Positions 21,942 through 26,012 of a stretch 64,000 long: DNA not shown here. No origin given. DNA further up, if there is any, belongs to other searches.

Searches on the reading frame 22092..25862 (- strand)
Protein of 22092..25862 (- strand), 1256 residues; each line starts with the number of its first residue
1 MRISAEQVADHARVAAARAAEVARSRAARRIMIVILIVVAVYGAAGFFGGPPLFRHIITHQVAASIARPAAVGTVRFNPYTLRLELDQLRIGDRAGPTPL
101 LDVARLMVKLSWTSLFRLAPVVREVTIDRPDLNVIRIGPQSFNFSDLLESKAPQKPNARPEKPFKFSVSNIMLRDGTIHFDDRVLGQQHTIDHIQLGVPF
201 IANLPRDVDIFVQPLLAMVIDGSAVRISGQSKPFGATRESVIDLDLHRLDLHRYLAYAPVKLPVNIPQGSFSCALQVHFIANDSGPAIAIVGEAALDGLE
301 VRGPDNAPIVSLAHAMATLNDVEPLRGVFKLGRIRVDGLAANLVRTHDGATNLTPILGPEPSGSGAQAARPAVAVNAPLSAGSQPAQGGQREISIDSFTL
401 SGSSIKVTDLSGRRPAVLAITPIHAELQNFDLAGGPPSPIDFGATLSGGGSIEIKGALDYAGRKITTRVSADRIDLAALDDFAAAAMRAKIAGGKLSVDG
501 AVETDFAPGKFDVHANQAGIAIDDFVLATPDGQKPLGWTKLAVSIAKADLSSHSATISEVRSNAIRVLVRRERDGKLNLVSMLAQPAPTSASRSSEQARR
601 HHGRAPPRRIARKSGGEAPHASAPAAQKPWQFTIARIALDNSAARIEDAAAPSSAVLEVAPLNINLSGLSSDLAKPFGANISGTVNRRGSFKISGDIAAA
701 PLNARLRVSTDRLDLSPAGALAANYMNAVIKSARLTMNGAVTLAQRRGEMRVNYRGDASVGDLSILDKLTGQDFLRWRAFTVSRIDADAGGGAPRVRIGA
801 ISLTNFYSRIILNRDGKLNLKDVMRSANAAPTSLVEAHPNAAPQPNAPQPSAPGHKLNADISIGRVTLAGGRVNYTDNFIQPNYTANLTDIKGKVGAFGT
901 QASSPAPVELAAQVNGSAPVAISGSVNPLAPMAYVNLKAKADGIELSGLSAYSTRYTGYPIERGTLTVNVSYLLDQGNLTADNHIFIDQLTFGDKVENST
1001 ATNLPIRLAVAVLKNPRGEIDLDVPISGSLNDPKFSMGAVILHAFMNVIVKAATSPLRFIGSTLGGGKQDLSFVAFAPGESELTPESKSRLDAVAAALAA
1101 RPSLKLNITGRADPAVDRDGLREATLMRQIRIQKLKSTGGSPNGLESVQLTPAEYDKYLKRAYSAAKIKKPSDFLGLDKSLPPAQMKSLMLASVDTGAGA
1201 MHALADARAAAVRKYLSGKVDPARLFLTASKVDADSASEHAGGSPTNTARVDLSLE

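Call 3: search_protein_families(library=pfam, proteins=[window:22092-25862:-])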
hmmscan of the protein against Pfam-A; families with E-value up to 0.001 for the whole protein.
window:22092-25862:- (1256 aa): 4 families
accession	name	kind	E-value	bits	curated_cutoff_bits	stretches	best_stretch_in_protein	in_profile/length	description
PF05359.17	DUF748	-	0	1044.8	50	3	600-1225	427-1037/1037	Domain of Unknown Function (DUF748)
PF05170.20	AsmA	-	5.5e-17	62.3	29.8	1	32-203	11-194/607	AsmA family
PF13116.12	YhdP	-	9.7e-13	47.4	46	1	29-196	12-169/1224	YhdP protein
PF00691.25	OmpA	-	4.9e-06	27.3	27.2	0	1076-1118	2-46/98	OmpA family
